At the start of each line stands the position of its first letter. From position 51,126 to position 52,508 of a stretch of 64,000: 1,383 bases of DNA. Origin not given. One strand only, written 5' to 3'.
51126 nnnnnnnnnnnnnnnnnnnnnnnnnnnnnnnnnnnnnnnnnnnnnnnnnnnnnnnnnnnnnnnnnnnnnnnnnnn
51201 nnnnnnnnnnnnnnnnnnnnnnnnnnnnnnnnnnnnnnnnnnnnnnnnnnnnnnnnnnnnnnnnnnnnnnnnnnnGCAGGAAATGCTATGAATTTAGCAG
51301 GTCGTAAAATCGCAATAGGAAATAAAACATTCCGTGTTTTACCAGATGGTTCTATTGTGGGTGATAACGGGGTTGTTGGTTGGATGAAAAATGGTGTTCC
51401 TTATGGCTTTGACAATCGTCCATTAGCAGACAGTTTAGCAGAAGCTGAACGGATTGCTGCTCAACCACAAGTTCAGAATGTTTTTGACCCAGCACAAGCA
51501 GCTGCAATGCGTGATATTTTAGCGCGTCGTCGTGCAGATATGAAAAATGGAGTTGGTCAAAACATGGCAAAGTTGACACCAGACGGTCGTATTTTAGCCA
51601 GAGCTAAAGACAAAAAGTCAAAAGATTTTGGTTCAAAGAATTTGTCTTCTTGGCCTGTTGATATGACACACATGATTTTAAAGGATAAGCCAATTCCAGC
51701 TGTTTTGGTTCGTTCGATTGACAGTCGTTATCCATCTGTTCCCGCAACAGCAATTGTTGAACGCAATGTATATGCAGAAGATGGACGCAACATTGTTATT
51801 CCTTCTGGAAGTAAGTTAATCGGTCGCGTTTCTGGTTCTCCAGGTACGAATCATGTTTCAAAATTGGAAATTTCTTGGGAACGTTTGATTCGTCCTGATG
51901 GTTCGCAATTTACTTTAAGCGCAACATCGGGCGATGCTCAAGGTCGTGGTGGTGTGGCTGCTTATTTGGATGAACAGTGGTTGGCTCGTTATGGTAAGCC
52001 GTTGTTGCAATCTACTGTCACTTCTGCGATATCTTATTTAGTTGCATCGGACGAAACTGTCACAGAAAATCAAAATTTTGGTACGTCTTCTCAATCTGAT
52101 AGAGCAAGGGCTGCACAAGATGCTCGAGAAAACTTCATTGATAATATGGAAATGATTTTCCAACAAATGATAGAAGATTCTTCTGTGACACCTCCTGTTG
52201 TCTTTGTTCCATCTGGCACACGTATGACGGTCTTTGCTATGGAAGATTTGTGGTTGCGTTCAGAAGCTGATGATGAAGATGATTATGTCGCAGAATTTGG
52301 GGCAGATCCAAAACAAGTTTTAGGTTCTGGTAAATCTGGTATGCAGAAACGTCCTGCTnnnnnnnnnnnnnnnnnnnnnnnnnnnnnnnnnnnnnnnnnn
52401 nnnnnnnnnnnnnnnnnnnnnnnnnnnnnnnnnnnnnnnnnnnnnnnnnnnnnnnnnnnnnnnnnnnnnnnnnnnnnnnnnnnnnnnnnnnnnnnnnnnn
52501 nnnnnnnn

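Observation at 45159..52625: Giant (2488-aa) VirB10 homolog with a ~1800-residue repeat module inserted between the inner-membrane anchor and the VirB10 barrel: a CagY-like architecture outside Helicobacter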

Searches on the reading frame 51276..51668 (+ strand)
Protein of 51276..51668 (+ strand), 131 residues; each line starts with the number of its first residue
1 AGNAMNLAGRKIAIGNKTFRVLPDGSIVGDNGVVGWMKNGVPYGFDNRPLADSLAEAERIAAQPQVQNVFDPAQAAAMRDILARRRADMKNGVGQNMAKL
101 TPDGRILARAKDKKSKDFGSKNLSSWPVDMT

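Call 78: search_protein_families(library=pfam, proteins=[window:51276-51668:+], max_evalue=1)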
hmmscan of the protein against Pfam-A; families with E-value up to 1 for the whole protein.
window:51276-51668:+ (131 aa): 1 family
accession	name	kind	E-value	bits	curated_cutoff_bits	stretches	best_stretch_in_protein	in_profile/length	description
PF16700.10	SNCAIP_SNCA_bd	-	0.022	15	27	1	57-75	23-41/46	Synphilin-1 alpha-Synuclein-binding domain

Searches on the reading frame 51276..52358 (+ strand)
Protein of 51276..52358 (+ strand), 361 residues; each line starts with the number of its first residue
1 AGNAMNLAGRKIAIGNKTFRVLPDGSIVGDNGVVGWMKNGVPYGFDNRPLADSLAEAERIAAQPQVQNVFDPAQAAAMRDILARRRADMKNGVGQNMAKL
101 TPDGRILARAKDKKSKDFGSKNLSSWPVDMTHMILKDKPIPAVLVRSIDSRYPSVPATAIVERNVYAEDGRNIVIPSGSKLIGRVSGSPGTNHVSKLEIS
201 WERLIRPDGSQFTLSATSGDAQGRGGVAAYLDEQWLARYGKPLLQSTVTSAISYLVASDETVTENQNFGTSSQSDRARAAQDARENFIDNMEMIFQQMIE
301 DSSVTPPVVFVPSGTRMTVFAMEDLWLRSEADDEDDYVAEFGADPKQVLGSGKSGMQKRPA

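Call 95: search_protein_representatives(protein=window:51276-52358:+)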
Query: 361 residues. Proteins with E-value up to 0.001 (for the whole library): 5382; up to 1e-10: 1299; up to 1e-30: 108. The best 150 are listed.
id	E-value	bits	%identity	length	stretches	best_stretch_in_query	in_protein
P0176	1.9e-154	529.9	70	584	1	5-359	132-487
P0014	2.1e-134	463.9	63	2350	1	5-360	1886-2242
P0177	1.3e-111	389.1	64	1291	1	66-348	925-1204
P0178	2.1e-111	388.3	58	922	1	8-343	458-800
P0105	2.2e-110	385.0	66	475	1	74-348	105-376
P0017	4.0e-107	374.3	49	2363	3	7-352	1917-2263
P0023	5.5e-106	370.5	50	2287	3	2-344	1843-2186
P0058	1.4e-105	369.1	53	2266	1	5-347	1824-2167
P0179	3.3e-104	364.7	54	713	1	7-355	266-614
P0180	1.1e-102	359.7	57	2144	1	4-337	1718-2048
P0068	5.6e-97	340.9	49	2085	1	9-347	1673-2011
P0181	1.6e-93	329.6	52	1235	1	1-347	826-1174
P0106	3.9e-91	321.7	65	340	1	130-354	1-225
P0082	7.1e-91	320.8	45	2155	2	7-347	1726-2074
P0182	4.7e-88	311.6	48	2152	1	6-340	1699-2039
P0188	5.4e-67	242.3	45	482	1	7-333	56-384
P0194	2.0e-64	233.9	47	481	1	69-338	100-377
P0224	1.5e-44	168.5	38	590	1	49-329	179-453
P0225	3.3e-44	167.4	42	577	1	109-331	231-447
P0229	1.5e-42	161.9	41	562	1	116-338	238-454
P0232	5.4e-41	156.8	43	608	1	120-329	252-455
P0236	6.5e-37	143.4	38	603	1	120-330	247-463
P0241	1.9e-35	138.6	37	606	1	72-330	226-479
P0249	1.6e-33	132.3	35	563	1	56-334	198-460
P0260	6.8e-32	126.9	38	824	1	119-340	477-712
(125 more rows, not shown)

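Call 100: search_protein_families(library=pfam, proteins=[P0224, P0225, P0229, P0232, P0236, P0241, P0249, P0260, P0188, P0194], max_evalue=0.001)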
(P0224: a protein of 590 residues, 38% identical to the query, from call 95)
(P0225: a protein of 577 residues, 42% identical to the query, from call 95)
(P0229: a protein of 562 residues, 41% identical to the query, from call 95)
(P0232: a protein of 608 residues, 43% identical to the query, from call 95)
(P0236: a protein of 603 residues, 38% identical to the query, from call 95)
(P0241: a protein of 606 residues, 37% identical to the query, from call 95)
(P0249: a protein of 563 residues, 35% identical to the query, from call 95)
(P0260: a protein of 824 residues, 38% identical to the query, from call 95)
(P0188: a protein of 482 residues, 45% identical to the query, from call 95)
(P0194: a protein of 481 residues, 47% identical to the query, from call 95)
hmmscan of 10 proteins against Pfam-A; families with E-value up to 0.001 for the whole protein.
P0224 (590 aa): 1 family
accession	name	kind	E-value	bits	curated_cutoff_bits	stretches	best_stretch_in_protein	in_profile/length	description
PF03743.19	TrbI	-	8.1e-32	111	35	1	259-451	2-188/188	Bacterial conjugation TrbI-like protein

P0225 (577 aa): 1 family
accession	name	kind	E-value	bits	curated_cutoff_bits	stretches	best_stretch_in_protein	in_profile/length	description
PF03743.19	TrbI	-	7.3e-38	130.7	35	1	255-443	2-188/188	Bacterial conjugation TrbI-like protein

P0229 (562 aa): 1 family
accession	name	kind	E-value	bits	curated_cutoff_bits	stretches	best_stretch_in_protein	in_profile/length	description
PF03743.19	TrbI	-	6.8e-32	111.3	35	1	257-445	2-188/188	Bacterial conjugation TrbI-like protein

P0232 (608 aa): 1 family
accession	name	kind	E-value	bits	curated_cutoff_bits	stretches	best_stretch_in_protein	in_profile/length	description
PF03743.19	TrbI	-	6.3e-29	101.6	35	1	266-453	2-188/188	Bacterial conjugation TrbI-like protein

P0236 (603 aa): 1 family
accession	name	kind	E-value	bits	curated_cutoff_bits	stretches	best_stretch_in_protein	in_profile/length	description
PF03743.19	TrbI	-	4e-36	125.1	35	1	261-460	2-188/188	Bacterial conjugation TrbI-like protein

P0241 (606 aa): 1 family
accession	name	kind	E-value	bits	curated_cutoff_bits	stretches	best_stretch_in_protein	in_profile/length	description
PF03743.19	TrbI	-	3.3e-31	109.1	35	1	285-475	2-187/188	Bacterial conjugation TrbI-like protein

P0249 (563 aa): 1 family
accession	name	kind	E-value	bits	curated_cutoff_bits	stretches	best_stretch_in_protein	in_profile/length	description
PF03743.19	TrbI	-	3e-30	105.9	35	1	269-451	1-186/188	Bacterial conjugation TrbI-like protein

P0260 (824 aa): 1 family
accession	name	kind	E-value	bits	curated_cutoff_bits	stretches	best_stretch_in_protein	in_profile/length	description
PF03743.19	TrbI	-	1.9e-20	73.9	35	1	517-698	23-187/188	Bacterial conjugation TrbI-like protein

P0188 (482 aa): 1 family
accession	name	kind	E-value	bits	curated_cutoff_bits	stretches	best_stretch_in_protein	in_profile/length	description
PF03743.19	TrbI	-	1.2e-31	110.4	35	1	183-378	2-188/188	Bacterial conjugation TrbI-like protein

P0194 (481 aa): 3 families
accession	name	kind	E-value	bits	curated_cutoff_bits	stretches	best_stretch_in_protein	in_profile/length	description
PF03743.19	TrbI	-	8.6e-37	127.3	35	1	166-366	2-188/188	Bacterial conjugation TrbI-like protein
PF12396.14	DUF3659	-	0.00029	21.1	24.8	0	33-62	26-57/61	Protein of unknown function (DUF3659)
PF21785.3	Bflower_2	-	0.00065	20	38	0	18-65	39-85/112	5-fold beta-flower protein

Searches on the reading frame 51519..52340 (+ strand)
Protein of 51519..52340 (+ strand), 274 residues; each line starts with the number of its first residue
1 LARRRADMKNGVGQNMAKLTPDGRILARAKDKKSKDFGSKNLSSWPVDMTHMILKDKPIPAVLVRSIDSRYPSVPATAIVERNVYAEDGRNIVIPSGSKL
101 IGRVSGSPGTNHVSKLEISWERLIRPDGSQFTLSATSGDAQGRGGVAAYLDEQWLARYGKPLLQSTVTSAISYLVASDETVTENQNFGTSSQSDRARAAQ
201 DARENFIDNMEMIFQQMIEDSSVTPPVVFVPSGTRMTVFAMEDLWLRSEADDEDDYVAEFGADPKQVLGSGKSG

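Call 44: find_homologous_proteins(query=window:51519-52340:+, max_evalue=1e-10)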
Query window:51519-52340:+ (274 aa): 48 proteins with E <= 1e-10 among 1768 candidates.
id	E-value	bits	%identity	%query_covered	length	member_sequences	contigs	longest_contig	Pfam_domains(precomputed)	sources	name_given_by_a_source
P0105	1.6e-107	376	66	97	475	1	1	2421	PF03743.20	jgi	-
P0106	9.2e-91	321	66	81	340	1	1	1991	PF03743.20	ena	-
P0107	4.8e-81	290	85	58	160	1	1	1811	PF03743.20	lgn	-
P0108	9.2e-76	272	51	96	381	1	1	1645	PF03743.20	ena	-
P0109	4.0e-72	260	77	56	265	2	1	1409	PF03743.20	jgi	-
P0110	1.1e-69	252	58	81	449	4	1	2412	PF03743.20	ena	-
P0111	8.2e-67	243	48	96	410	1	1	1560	PF03743.20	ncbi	-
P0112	2.1e-66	242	48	95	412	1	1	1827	PF03743.20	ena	-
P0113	1.8e-61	225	50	78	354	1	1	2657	PF19672.5,PF03743.20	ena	-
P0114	1.9e-61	225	51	79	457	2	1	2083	PF03743.20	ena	-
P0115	3.9e-61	224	47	82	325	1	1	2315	PF03743.20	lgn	-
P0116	6.5e-61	224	47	85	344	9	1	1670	PF03743.20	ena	-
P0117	9.4e-61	223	52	78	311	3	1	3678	PF03743.20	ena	-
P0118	9.6e-61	223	50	78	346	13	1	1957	PF03743.20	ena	-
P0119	1.7e-60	222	47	88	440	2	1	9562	PF03743.20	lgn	-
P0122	6.9e-59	217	49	78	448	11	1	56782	PF03743.20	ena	-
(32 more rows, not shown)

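Call 46: find_encoding_contigs(protein=P0122, flank=10000, max_places=2)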
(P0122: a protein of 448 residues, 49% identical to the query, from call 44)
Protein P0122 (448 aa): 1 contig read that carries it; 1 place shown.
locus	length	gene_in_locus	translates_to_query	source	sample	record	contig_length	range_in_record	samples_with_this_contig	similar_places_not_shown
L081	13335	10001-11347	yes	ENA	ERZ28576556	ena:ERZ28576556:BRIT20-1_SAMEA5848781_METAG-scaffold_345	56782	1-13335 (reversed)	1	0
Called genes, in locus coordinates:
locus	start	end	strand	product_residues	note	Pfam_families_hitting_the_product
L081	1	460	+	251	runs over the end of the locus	PF04335:VirB8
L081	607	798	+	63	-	-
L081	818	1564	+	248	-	PF04335:VirB8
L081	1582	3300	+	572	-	PF03524:CagX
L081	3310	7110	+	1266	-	PF21784:Bflower (faint), PF21785:Bflower_2 (weak), PF05593:RHS_repeat (faint), PF21785:Bflower_2, PF12396:DUF3659 (weak), PF21785:Bflower_2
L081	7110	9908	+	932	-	-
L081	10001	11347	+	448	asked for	PF03743:TrbI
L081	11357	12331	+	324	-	PF00437:T2SSE, PF01580:FtsK_SpoIIIE (faint)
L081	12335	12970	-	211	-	PF03193:RsgA_GTPase (weak), PF00009:GTP_EFTU (faint), PF01926:MMR_HSR1, PF02421:FeoB_N (weak)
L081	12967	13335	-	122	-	?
